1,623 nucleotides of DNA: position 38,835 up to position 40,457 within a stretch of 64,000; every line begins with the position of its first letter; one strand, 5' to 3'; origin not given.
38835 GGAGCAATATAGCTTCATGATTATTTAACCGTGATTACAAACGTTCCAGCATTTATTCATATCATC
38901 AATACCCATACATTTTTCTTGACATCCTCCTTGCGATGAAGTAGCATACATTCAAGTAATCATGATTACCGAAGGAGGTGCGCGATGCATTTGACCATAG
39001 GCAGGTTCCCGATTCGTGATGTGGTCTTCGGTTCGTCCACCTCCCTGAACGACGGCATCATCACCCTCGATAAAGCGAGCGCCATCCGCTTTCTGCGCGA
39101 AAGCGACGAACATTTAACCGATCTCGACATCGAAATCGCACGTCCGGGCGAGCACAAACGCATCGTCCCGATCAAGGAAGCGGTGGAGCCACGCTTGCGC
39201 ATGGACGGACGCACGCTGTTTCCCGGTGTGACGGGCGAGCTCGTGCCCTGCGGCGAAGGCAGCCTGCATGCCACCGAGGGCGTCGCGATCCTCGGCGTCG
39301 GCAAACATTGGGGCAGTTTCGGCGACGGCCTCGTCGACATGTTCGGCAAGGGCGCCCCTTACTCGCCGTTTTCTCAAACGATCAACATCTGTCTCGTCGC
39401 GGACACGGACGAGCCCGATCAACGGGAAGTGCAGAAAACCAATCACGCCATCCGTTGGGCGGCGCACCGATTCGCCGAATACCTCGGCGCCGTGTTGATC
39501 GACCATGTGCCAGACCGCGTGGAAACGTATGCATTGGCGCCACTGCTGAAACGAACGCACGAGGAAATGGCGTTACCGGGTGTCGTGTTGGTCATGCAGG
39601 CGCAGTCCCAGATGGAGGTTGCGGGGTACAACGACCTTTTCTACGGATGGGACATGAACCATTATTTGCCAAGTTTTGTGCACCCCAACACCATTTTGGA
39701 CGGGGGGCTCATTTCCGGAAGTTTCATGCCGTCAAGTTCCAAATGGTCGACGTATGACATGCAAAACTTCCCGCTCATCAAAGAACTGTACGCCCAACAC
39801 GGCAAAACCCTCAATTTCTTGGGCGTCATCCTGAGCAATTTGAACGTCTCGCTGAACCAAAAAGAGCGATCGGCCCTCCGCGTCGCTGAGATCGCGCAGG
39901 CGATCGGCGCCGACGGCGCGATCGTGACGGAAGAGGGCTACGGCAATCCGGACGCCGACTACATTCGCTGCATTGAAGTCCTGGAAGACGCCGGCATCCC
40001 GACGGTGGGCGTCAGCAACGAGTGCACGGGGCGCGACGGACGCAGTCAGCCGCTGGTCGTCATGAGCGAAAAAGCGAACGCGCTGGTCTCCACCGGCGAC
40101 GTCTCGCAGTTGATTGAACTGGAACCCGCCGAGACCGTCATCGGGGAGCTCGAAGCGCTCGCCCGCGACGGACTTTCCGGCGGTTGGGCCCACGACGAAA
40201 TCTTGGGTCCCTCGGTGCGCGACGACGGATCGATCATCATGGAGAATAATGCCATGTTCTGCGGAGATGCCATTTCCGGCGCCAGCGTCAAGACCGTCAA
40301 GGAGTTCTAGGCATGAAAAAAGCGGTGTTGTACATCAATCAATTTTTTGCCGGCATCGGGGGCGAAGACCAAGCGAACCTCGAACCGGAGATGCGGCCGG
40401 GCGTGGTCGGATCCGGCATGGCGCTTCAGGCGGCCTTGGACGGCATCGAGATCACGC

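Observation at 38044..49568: Second GrdE/GrdB-type selenoprotein reductase wired to an Opp-type importer and two amidohydrolases: candidate new Stickland-like acceptor pathway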

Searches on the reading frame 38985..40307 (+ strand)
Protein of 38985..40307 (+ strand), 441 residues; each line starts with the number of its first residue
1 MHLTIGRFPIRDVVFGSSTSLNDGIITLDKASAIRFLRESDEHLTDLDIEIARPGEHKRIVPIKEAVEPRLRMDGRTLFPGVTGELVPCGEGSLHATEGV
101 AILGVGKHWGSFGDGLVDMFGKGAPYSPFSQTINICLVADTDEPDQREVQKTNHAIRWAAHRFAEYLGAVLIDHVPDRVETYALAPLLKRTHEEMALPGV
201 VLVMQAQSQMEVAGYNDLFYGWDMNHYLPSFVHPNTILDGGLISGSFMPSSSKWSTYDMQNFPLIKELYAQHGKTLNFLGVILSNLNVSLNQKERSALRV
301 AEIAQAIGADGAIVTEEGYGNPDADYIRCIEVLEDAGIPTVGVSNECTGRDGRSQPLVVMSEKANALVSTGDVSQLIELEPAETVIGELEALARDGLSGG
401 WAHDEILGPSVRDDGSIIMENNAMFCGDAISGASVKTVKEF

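Call 9: search_protein_families(library=ncbifam, proteins=[window:38985-40307:+])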
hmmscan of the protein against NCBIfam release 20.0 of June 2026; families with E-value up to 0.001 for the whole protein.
window:38985-40307:+ (441 aa): 3 families
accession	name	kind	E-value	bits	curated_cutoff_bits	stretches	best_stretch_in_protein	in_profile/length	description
NF040793.1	sarcosine_GrdG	exception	4.2e-89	299.3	780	1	1-403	1-396/428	sarcosine reductase complex component B subunit alpha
NF053623.1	fluoroAc_FarE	equivalog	1.6e-40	139.2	675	1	3-388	5-376/419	fluoroacetate reductase subunit FarE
TIGR04480.1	D_pro_red_PrdA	equivalog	2.9e-14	52.7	700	1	228-347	395-512/587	D-proline reductase (dithiol) proprotein PrdA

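Call 10: search_protein_families(library=pfam, proteins=[window:38985-40307:+])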
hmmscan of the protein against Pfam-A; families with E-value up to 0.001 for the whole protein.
window:38985-40307:+ (441 aa): 1 family
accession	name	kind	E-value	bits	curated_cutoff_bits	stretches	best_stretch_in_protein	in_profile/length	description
PF09338.16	Gly_reductase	-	6.8e-162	539.2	22.2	1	1-439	1-426/426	Glycine/sarcosine/betaine reductase component B subunits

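Call 16: find_homologous_proteins(query=window:38985-40307:+, max_evalue=1e-20)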
Query window:38985-40307:+ (441 aa): 2323 proteins with E <= 1e-20 among 8000 candidates; the best 120 are listed.
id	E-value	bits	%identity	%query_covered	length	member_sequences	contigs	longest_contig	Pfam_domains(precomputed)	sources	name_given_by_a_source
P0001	5.0e-249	845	84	100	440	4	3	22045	PF09338.17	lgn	-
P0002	9.2e-247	837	83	100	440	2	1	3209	PF09338.17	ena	-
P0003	5.4e-231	785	78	100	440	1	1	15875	PF09338.17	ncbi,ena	-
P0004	1.3e-225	767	76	100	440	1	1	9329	PF09338.17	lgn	-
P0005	1.5e-219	747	75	100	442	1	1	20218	PF09338.17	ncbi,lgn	-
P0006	1.0e-211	722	72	100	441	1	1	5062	PF09338.17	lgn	-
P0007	5.8e-210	716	70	100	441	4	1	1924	PF09338.17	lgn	-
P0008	1.2e-209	715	70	100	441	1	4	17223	PF09338.17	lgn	-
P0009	1.4e-209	715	71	100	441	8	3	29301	PF09338.17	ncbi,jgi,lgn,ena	jgi:hypothetical protein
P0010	2.0e-209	714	71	100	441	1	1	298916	PF09338.17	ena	-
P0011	2.4e-209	714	71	100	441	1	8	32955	PF09338.17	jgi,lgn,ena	-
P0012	2.5e-209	714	70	100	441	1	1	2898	PF09338.17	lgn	-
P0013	6.1e-208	709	70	100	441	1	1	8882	PF09338.17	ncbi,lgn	-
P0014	1.2e-207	708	70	100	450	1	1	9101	PF09338.17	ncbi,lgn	-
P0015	1.4e-207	708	71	100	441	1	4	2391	PF09338.17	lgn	-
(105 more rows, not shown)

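Call 18: find_encoding_contigs(protein=P0001, flank=10000, max_places=3)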
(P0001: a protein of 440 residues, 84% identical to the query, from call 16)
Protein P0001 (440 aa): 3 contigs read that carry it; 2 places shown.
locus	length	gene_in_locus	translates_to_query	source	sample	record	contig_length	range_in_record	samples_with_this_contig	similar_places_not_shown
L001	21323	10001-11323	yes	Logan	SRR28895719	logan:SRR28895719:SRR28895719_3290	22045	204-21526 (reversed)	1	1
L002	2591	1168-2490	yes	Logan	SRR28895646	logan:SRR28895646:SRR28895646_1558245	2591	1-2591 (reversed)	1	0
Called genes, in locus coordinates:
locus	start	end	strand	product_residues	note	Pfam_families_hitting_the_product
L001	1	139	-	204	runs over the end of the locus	PF00440:TetR_N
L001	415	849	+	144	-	-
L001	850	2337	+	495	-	PF00474:SSF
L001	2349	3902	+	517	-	PF00501:AMP-binding, PF13193:AMP-binding_C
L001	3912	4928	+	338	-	PF08545:ACP_syn_III, PF08541:ACP_syn_III_C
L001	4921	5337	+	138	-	PF01575:MaoC_dehydratas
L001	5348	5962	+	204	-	PF02525:Flavodoxin_2, PF03358:FMN_red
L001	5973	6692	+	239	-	PF00106:adh_short, PF01370:Epimerase, PF08659:KR, PF13561:adh_short_C2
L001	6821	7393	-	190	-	PF00881:Nitroreductase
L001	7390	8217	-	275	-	PF02678:Pirin, PF05726:Pirin_C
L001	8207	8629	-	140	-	PF22381:Staph_reg_Sar_Rot, PF01047:MarR, PF12802:MarR_2, PF13601:HTH_34 (faint)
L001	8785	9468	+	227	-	PF00440:TetR_N (weak)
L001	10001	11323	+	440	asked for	PF09338:Gly_reductase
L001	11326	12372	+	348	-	PF07355:GRDB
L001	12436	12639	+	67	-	-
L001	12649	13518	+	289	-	PF05853:BKACE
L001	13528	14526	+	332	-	PF02737:3HCDH_N, PF00725:3HCDH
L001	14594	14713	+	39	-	-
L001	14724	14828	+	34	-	-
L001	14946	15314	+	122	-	PF07859:Abhydrolase_3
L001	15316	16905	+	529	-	PF00474:SSF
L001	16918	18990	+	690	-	PF02629:CoA_binding, PF13380:CoA_binding_2, PF13607:Succ_CoA_lig, PF13549:ATP-grasp_5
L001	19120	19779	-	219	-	PF00392:GntR, PF07729:FCD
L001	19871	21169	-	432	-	PF00209:SNF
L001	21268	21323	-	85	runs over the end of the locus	?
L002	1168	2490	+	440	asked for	PF09338:Gly_reductase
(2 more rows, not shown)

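Call 19: find_encoding_contigs(protein=P0005, flank=10000, max_places=2)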
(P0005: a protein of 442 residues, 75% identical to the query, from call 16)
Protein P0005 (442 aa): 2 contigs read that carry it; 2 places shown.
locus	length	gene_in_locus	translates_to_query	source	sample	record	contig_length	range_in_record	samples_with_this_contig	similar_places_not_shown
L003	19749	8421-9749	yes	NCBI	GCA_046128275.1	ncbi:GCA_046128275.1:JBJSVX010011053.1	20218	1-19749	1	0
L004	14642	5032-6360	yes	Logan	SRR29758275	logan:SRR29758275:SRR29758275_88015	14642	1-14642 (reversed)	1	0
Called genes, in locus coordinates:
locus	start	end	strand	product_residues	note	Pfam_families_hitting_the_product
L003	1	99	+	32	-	?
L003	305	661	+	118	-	PF04297:UPF0122, PF08281:Sigma70_r4_2, PF04545:Sigma70_r4 (weak)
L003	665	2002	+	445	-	PF02881:SRP54_N, PF00448:SRP54, PF01656:CbiA (faint), PF02978:SRP_SPB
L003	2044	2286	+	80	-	PF00886:Ribosomal_S16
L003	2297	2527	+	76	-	PF13083:KH_KhpA-B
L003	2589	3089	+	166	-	PF01782:RimM, PF05239:PRC, PF24986:PRC_RimM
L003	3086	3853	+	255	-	PF01746:tRNA_m1G_MT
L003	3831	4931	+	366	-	PF26018:BSH_RND_rel, PF26011:Beta-barrel_RND_rel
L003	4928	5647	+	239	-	PF01168:Ala_racemase_N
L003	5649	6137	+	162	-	PF04472:SepF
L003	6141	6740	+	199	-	PF05103:DivIVA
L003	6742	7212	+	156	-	PF01252:Peptidase_A8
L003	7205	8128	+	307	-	PF00849:PseudoU_synth_2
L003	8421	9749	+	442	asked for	PF09338:Gly_reductase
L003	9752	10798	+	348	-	PF07355:GRDB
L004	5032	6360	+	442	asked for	PF09338:Gly_reductase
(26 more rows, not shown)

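Call 20: find_encoding_contigs(protein=P0010, flank=10000, max_places=2)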
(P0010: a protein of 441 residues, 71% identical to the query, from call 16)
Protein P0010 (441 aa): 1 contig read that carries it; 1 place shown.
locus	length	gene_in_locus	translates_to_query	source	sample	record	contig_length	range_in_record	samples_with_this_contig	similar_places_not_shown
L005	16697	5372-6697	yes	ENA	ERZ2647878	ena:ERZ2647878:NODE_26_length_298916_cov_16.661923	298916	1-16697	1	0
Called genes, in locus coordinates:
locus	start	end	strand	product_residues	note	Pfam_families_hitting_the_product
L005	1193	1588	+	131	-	PF05635:23S_rRNA_IVP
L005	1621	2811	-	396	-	PF04122:CW_binding_2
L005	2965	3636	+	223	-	PF00440:TetR_N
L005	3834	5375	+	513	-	PF02028:BCCT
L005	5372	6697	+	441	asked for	PF09338:Gly_reductase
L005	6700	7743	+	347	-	PF07355:GRDB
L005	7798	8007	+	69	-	-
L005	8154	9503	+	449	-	PF12229:PG_binding_4 (weak), PF03734:YkuD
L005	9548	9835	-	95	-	PF28096:CC_Se_fam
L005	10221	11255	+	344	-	PF01118:Semialdhyde_dh, PF22698:Semialdhyde_dhC_1, PF02774:Semialdhyde_dhC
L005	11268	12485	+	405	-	PF01960:ArgJ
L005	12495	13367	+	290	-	PF00696:AA_kinase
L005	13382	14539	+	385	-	PF00202:Aminotran_3, PF01212:Beta_elim_lyase (faint)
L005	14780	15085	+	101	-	PF04221:RelB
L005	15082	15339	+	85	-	PF05016:ParE_toxin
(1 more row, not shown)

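Call 21: find_encoding_contigs(protein=window:38985-40307:+, flank=10000, max_places=4)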
Protein window:38985-40307:+ (441 aa): 13 contigs read that carry it; 4 places shown.
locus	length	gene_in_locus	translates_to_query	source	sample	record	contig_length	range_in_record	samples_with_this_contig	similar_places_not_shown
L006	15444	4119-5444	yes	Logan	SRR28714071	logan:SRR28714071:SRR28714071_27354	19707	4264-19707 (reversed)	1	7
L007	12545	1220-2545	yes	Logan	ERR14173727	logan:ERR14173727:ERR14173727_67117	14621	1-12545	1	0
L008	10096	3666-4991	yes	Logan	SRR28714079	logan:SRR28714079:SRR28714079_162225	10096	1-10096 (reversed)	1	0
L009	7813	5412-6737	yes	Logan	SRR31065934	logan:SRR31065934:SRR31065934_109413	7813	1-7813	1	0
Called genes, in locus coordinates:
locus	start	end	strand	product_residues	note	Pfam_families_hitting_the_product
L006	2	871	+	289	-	?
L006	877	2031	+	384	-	PF02504:FA_synthesis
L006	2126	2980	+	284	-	PF09924:LPG_synthase_C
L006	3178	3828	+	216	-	PF00440:TetR_N (weak)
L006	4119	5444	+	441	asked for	PF09338:Gly_reductase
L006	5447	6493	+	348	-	PF07355:GRDB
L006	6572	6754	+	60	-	-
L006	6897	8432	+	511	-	PF00496:SBP_bac_5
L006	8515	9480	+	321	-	PF19300:BPD_transp_1_N, PF00528:BPD_transp_1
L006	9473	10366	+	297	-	PF12911:OppC_N, PF00528:BPD_transp_1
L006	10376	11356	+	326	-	PF00005:ABC_tran, PF02463:SMC_N (weak), PF13304:AAA_21 (weak), PF08352:oligo_HPY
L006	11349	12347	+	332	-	PF00005:ABC_tran, PF08352:oligo_HPY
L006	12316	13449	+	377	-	PF01979:Amidohydro_1, PF07969:Amidohydro_3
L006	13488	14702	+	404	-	PF01546:Peptidase_M20, PF07687:M20_dimer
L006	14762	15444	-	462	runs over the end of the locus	PF19289:PmbA_TldD_3rd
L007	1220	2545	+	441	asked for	PF09338:Gly_reductase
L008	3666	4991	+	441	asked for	PF09338:Gly_reductase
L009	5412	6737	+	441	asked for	PF09338:Gly_reductase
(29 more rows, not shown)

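Call 22: find_encoding_contigs(protein=P0003, flank=10000, max_places=2)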
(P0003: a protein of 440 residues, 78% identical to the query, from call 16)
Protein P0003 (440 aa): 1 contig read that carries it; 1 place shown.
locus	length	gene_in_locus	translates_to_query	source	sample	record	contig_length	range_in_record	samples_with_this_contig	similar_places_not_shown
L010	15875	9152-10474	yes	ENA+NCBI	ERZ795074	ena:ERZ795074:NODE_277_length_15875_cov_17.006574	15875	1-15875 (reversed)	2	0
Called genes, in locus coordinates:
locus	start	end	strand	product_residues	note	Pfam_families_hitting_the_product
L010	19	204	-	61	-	-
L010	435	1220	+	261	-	PF04280:Tim44 (weak)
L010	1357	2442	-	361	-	PF00005:ABC_tran, PF13304:AAA_21 (faint), PF17912:OB_MalK, PF08402:TOBE_2 (weak)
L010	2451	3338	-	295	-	PF00528:BPD_transp_1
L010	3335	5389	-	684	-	PF00528:BPD_transp_1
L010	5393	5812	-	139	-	-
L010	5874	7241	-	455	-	-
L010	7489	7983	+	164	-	PF00300:His_Phos_1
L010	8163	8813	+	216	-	PF00440:TetR_N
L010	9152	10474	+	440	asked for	PF09338:Gly_reductase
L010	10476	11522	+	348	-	PF07355:GRDB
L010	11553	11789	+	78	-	-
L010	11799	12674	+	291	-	PF05853:BKACE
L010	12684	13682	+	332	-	PF02737:3HCDH_N, PF02826:2-Hacid_dh_C (faint), PF00725:3HCDH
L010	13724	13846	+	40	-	-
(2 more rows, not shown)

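Call 23: find_related_loci(query=window:38985-40307:+, collection=genome_contigs, flank=10000)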
Query window:38985-40307:+ (441 aa) in genome_contigs; peptide patterns used: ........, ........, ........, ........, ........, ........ (x = any residue, [..] = any of these).
599 stretches matched a pattern (row limit reached: there are more); 586 encode a relative of the query (tblastn E <= 1e-3); the best 80 are kept; 80 distinct loci.
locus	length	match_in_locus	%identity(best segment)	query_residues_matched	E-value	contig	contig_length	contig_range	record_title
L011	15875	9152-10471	78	1-441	0e+0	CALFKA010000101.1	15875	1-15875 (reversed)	MAG TPA_asm: uncultured Clostridia bacterium isolate SRR5507318_bin.11_CONCOCT_v1.1_MAG genome assembly, contig: ERZ7950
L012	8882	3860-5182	70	1-441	0e+0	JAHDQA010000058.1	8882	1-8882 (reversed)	MAG: Tissierellaceae bacterium isolate SM1-B8.1 k141_5135, whole genome shotgun sequence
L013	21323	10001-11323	69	1-441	0e+0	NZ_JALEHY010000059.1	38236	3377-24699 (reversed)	MAG: Parvimonas sp. isolate SUG21 k141_394139, whole genome shotgun sequence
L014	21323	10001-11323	69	1-441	0e+0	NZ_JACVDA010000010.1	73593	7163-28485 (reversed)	Parvimonas parva strain S3374 NODE_10_length_73593_cov_221.847938, whole genome shotgun sequence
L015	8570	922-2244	69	1-441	0e+0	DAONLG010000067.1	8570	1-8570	MAG TPA_asm: Soehngenia sp. isolate AMR_MDS_3693 NODE_6412_length_8570_cov_4.605637, whole genome shotgun sequence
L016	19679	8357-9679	69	1-441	0e+0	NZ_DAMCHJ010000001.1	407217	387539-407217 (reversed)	MAG: Tissierella sp. isolate CTOTU49745 NODE_1_length_407217_cov_4.278123, whole genome shotgun sequence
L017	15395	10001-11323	69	1-441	0e+0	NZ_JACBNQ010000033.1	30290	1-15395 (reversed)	Sedimentibacter hydroxybenzoicus DSM 7310 contig33, whole genome shotgun sequence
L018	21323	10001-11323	67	1-441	0e+0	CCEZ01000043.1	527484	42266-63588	Anaerosalibacter sp. ND1 genome assembly Anaerosalibacter massiliensis ND1, contig G347_S1_L001_R1_001_contig_43, whole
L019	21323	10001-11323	68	1-441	0e+0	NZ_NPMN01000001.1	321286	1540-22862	Tissierella sp. P1 contig00001, whole genome shotgun sequence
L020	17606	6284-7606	70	1-441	0e+0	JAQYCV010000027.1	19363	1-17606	MAG: Clostridiales bacterium isolate SUG1750 k141_1994289, whole genome shotgun sequence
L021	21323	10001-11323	68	1-441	0e+0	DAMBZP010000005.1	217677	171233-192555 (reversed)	MAG TPA_asm: Sedimentibacter sp. isolate CTOTU49462 NODE_22_length_217677_cov_4.588874, whole genome shotgun sequence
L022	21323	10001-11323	68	1-441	0e+0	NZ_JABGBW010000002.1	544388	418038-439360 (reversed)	Peptostreptococcus canis strain DSM 27025 Scaffold2, whole genome shotgun sequence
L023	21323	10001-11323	69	1-441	0e+0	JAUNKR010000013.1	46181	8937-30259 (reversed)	MAG: Peptostreptococcaceae bacterium isolate S30M_Sa_54 NODE_488_length_46181_cov_11.681026, whole genome shotgun sequen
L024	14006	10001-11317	68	3-441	0e+0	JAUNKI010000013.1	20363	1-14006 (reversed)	MAG: Leptotrichiaceae bacterium isolate S30M_Sa_2 NODE_1470_length_20363_cov_8.176630, whole genome shotgun sequence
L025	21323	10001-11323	67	1-441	0e+0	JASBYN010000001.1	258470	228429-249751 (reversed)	MAG: Finegoldia sp. isolate bin-70 c_000000000017, whole genome shotgun sequence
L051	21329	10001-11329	63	1-441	0e+0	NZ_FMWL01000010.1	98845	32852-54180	Acidaminobacter hydrogenoformans DSM 2784, whole genome shotgun sequence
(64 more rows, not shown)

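Call 49: search_solved_structures(query=window:38985-40307:+, max_evalue=0.01)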
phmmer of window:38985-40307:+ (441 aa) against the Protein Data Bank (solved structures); distinct sequences matched with E-value up to 0.01: 0.
